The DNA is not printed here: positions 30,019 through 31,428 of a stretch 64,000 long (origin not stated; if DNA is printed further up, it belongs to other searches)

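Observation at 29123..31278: Tandem paralogous kinase-like proteins sharing the same degenerate catalytic motifs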

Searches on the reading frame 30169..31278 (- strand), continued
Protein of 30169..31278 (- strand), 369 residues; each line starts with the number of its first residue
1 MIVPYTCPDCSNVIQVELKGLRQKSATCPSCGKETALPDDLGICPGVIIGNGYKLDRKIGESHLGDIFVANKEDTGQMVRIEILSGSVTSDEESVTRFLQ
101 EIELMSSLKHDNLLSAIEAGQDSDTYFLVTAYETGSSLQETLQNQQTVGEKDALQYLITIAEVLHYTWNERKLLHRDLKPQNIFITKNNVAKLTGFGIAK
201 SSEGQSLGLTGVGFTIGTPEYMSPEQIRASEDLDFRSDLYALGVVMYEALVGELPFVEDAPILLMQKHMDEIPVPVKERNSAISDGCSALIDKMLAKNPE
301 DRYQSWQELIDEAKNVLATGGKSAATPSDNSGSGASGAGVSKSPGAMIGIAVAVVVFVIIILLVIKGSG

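Call 34: predict_structure(alignment_id=A1)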
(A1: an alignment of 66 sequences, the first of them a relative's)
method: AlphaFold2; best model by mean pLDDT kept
length: 369 residues; sequences in the alignment: 66
mean_pLDDT: 89.2   pTM: 0.80
mean pLDDT of the five models: 89.2, 89.0, 89.0, 88.2, 88.1
residues with pLDDT >= 90: 265; 70-90: 63; 50-70: 26; < 50: 15
segments of 3 or more residues with pLDDT < 50: 205-207, 334-343
pLDDT, mean of each block of 10 residues (from residue 1): 91 87 88 91 92 95 90 97 89 87 90 95 93 95 95 98 97 93 96 80 52 70 95 95 99 98 97 98 98 98 98 97 74 47 59 93 91
secondary structure, 60 per line:
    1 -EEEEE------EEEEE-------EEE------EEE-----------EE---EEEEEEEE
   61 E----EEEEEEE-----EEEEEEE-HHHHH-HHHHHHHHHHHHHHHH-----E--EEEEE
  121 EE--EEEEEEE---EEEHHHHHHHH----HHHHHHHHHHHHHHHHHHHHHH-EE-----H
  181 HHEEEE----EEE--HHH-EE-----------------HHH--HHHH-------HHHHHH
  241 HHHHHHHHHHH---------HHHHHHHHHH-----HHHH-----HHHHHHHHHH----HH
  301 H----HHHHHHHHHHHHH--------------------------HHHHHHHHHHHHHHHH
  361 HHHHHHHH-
elements in order: E2-6 E13-17 E25-27 E34-36 E53-61 E66-72 E78-84 H86-90 H92-107 E116-122 E125-131 E135-137 H138-145 H150-171 E183-186 E191-193 H224-227 H235-251 H261-270 H276-279 H285-294 H306-318 H345-368

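Call 38: fold_search(model_id=the predicted structure, library=pdb)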
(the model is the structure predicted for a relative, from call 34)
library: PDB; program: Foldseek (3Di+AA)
matches with E <= 10: 2000; with E <= 0.001: 2000
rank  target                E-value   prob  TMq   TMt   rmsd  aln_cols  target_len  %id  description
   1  5u94                  4.3e-24  1.00  0.66  0.92   2.2       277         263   29  Crystal structure of the Mycobacterium tuberculosis PASTA kinase PknB in complex with the potential theraputic kinase in (released 2017-12-20)
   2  6i2p_A                1.2e-23  1.00  0.64  0.85   3.5       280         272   29  Crystal structure of the Mycobacterium tuberculosis PknB kinase domain (L33E mutant) in complex with its substrate Gar (released 2019-05-22)
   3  1o6y                  3.2e-23  1.00  0.66  0.92   1.8       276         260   28  Catalytic domain of PknB kinase from Mycobacterium tuberculosis (released 2003-01-30)
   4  2fum_A                5.0e-23  1.00  0.65  0.90   3.0       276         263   28  Catalytic domain of protein kinase PknB from Mycobacterium tuberculosis in complex with mitoxantrone (released 2006-08-01)
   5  6i2p_B                7.9e-23  1.00  0.63  0.85   3.3       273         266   29  Crystal structure of the Mycobacterium tuberculosis PknB kinase domain (L33E mutant) in complex with its substrate Gar (released 2019-05-22)
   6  6b2q_C                1.6e-22  1.00  0.65  0.90   2.4       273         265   31  Dual Inhibition of the Essential Protein Kinases A and B in Mycobacterium tuberculosis (released 2018-02-14)
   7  2fum_B                1.7e-22  1.00  0.66  0.91   2.2       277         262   29  Catalytic domain of protein kinase PknB from Mycobacterium tuberculosis in complex with mitoxantrone (released 2006-08-01)
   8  6b2q_B                3.0e-22  1.00  0.66  0.90   2.3       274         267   32  Dual Inhibition of the Essential Protein Kinases A and B in Mycobacterium tuberculosis (released 2018-02-14)
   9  6b2p                  3.2e-22  1.00  0.63  0.90   1.8       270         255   28  Dual Inhibition of the Essential Protein Kinases A and B in Mycobacterium tuberculosis (released 2018-02-14)
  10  9ymt                  3.4e-22  1.00  0.63  0.83   3.7       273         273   30  Staphylococcus aureus serine/threonine kinase Stk1 with inhibitor GW779439X (released 2026-03-11)
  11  3oro                  4.0e-22  1.00  0.63  0.84   3.6       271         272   29  Mycobacterium tuberculosis PknB kinase domain L33D mutant (crystal form 4) (released 2010-12-15)
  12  3orp                  5.3e-22  1.00  0.63  0.83   3.0       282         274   28  Mycobacterium tuberculosis PknB kinase domain L33D mutant (crystal form 5) (released 2010-12-15)
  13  1mru_A                7.0e-22  1.00  0.64  0.87   2.4       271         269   28  Intracellular Ser/Thr protein kinase domain of Mycobacterium tuberculosis PknB. (released 2003-02-11)
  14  3f69_B                7.4e-22  1.00  0.66  0.85   3.3       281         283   28  Crystal structure of the Mycobacterium tuberculosis PknB mutant kinase domain in complex with KT5720 (released 2008-12-02)
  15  4x3f_B                9.8e-22  1.00  0.60  0.77   4.2       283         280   30  Crystal structure of the intracellular domain of the M. tuberculosis Ser/Thr kinase PknA (released 2015-01-21)
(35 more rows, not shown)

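Call 47: search_protein_representatives(protein=window:30169-31278:-)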
Query: 369 residues. Proteins with E-value up to 0.001 (for the whole library): 992149; up to 1e-10: 652263; up to 1e-30: 62564. The best 150 are listed.
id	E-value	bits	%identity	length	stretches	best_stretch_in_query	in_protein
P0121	3.7e-162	555.8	45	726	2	43-328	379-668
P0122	4.6e-159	545.6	44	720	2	38-316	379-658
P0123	4.5e-141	486.5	42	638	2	43-328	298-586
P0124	4.3e-140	483.3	42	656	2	41-328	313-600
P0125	5.7e-126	436.8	35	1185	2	3-318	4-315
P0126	2.3e-118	411.8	29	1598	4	53-328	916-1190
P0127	8.4e-118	410.0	26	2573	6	53-311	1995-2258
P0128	2.3e-117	408.5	30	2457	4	76-326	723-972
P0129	2.0e-113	395.6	47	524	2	43-318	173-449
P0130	4.9e-113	394.3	26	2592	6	51-312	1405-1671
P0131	1.1e-106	373.4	29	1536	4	52-314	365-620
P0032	3.9e-103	361.7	53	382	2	38-363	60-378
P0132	4.1e-100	351.8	30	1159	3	43-310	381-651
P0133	5.7e-100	351.3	31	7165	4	43-327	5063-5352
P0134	2.2e-98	346.1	30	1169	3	38-315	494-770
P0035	7.4e-95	334.5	47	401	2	39-359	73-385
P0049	2.1e-70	254.1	45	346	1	45-319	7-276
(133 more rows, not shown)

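Call 52: predict_structure(alignment_id=A2)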
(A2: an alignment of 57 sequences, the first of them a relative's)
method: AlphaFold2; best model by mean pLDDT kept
length: 301 residues; sequences in the alignment: 57
mean_pLDDT: 88.9   pTM: 0.87
mean pLDDT of the five models: 88.9, 88.8, 88.5, 88.4, 88.0
residues with pLDDT >= 90: 220; 70-90: 42; 50-70: 20; < 50: 19
segments of 3 or more residues with pLDDT < 50: 1-12, 189-192
pLDDT, mean of each block of 10 residues (from residue 1): 44 70 93 93 92 95 88 86 93 95 94 96 97 98 96 94 97 73 50 69 95 96 99 97 97 98 97 98 98 85 40
secondary structure, 60 per line:
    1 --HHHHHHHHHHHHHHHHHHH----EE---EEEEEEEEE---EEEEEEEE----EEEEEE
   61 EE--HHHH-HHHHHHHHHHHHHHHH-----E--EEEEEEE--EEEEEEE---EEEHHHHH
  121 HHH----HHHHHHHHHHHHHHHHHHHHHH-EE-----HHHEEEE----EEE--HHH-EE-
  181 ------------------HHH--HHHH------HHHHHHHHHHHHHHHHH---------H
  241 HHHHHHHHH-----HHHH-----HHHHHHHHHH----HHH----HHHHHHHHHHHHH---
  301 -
elements in order: H3-21 E31-39 E43-50 E55-62 H65-68 H70-85 E94-100 E103-109 E113-115 H116-123 H128-149 E161-164 E169-171 H204-207 H214-230 H240-249 H255-258 H264-273 H285-297

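Call 61: search_protein_families(library=padloc, proteins=[window:30169-31278:-], max_evalue=0.001)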
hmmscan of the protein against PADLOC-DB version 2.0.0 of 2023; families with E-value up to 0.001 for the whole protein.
window:30169-31278:- (369 aa): 34 families (the best 25 are shown)
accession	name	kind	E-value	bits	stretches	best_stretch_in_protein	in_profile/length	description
PDLC04042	PD-T4-6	-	3.4e-68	228.4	1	48-319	6-275/292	-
PDLC04060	PD-T4-6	-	2.7e-66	222.4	1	46-317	3-270/486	-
PDLC04061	PD-T4-6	-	7e-65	218.5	1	49-339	13-307/510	-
PDLC04043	PD-T4-6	-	9.2e-65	217.4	1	53-364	17-329/452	-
PDLC04047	PD-T4-6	-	1.5e-59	199.8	1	52-324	11-280/327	-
PDLC04138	mad6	-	2.5e-59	199.8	1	49-335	49-332/659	mads_6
PDLC04053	PD-T4-6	-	2.1e-57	192.9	1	52-331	10-286/311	-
PDLC04057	PD-T4-6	-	6.7e-56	188.2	1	46-329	3-283/443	-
PDLC04054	PD-T4-6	-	8.4e-53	178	1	49-340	8-297/347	-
PDLC04039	PD-T4-6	-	1e-49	167.8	1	49-319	13-278/458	-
PDLC04048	PD-T4-6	-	1.4e-49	167.4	1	46-315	5-271/354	-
PDLC04041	PD-T4-6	-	3.5e-48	162.9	1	23-324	3-301/443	-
PDLC04052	PD-T4-6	-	6.7e-47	158.8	1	49-326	7-285/496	-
PDLC01088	C3a189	-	2.9e-45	153.1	1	56-304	2-249/840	kinase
PDLC04055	PD-T4-6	-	2.2e-43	146.7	1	46-328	66-347/496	-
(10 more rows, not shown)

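Call 67: search_protein_families(library=pfam, proteins=[L002:6545-7906:+, L002:9198-11618:+, L002:5567-6379:-, L003:925-7434:+, L003:9195-10565:-, L003:10562-11530:-, L003:11535-14684:-, L004:5427-6719:-, L004:6742-7593:-, L004:9221-10525:-], max_evalue=0.0001)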
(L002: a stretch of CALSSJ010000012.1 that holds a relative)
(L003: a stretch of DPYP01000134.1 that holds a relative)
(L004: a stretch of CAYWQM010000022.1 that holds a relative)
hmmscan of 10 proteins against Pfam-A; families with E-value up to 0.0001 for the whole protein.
L002:6545-7906:+ (453 aa): 7 families
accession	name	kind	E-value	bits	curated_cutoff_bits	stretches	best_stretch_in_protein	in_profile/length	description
PF00069.31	Pkinase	-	2.5e-49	168.5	31.7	1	163-413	1-252/263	Protein kinase domain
PF07714.23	PK_Tyr_Ser-Thr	-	6.7e-34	117.8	23.1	1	165-368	3-207/258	Protein tyrosine and serine/threonine kinase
PF00072.30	Response_reg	-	1.3e-24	87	30.2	1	9-121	1-110/111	Response regulator receiver domain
PF03109.22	ABC1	-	1.6e-08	34.5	22.9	1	243-315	144-216/244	ABC1 atypical kinase-like domain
PF17667.7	Pkinase_fungal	-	1.2e-06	27.9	24.1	1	252-338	273-365/387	Fungal protein kinase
PF06293.20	Kdo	-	1.9e-06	27.9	21.3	1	181-305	25-159/207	Lipopolysaccharide kinase (Kdo/WaaP) family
PF01636.29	APH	-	1.2e-05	25.6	23.2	0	205-285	33-110/239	Phosphotransferase enzyme family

L002:9198-11618:+ (806 aa): 2 families
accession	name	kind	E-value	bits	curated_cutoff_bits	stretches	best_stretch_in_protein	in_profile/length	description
PF12799.13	LRR_4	-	2e-09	37.8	27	0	610-651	1-43/44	Leucine Rich repeats (2 copies)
PF00069.31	Pkinase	-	1.9e-08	34.5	31.7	1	69-238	55-212/263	Protein kinase domain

L002:5567-6379:- (270 aa): 2 families
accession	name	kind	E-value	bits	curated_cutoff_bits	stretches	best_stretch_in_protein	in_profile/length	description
PF00069.31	Pkinase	-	5.4e-30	105.1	31.7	1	28-258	23-254/263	Protein kinase domain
PF07714.23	PK_Tyr_Ser-Thr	-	5e-24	85.5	23.1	1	16-260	10-253/258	Protein tyrosine and serine/threonine kinase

L003:925-7434:+ (2169 aa): 11 families
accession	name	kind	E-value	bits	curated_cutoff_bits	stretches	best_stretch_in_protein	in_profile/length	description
PF14559.12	TPR_19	-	1.4e-29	102.6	25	1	1367-1421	4-58/68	Tetratricopeptide repeat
PF07719.23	TPR_2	-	1.1e-16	59.9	27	0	1288-1319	3-34/34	Tetratricopeptide repeat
PF13428.12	TPR_14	-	1.9e-14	53.2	23.5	0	1288-1327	3-42/44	Tetratricopeptide repeat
PF13432.12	TPR_16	-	1.1e-13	51.8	32.7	1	1293-1340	4-51/65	Tetratricopeptide repeat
PF00515.34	TPR_1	-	1.9e-12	46.9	27.8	0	1257-1279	3-25/34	Tetratricopeptide repeat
PF13174.12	TPR_6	-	2.3e-11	44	26.3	0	1288-1318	2-32/33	Tetratricopeptide repeat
PF25064.1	ARM_TT21_5th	-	1.2e-10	42.1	27.8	0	1298-1343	13-58/117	TT21 fifth ARM repeats domain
PF12895.13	ANAPC3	-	1.9e-08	34.9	27.2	0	1284-1342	21-78/82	Anaphase-promoting complex, cyclosome, subunit 3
PF13431.12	TPR_17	-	9.4e-08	32.2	24.4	0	1309-1339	2-32/34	Tetratricopeptide repeat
PF23914.1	TPR_CcmH_CycH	-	8.1e-06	26.2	42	0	1359-1427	55-126/158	Cytochrome c-type biogenesis protein H TPR domain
PF25062.1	ARM_TT21_N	-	2.8e-05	24.4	40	0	1290-1437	31-183/222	Tetratricopeptide repeat protein 21 N-terminal ARM repeat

L003:9195-10565:- (456 aa): 0 families

L003:10562-11530:- (322 aa): 0 families

L003:11535-14684:- (1049 aa): 4 families
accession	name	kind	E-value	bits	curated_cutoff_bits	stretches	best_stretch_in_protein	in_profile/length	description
PF00133.28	tRNA-synt_1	-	3.9e-148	494.1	22.7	1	21-633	2-411/414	tRNA synthetases class I (I, L, M and V)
PF19302.4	DUF5915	-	7.7e-59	199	27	1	852-1047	1-194/195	Domain of unknown function (DUF5915)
PF08264.19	Anticodon_1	-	8.8e-29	100.7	25.1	1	686-834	1-146/148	Anticodon-binding domain of tRNA ligase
PF09334.17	tRNA-synt_1g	-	7.7e-21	74.7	20.1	2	51-195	8-133/391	tRNA synthetases class I (M)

L004:5427-6719:- (430 aa): 1 family
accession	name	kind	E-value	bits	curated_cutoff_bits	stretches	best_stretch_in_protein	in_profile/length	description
PF09861.14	Lar_N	-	8.4e-13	48.4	23.3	1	24-188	44-198/204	Lactate racemase N-terminal domain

L004:6742-7593:- (283 aa): 1 family
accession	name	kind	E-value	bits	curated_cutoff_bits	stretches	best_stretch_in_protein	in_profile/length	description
PF00459.30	Inositol_P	-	5.5e-19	69.1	27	1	31-246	35-240/271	Inositol monophosphatase family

L004:9221-10525:- (434 aa): 0 families
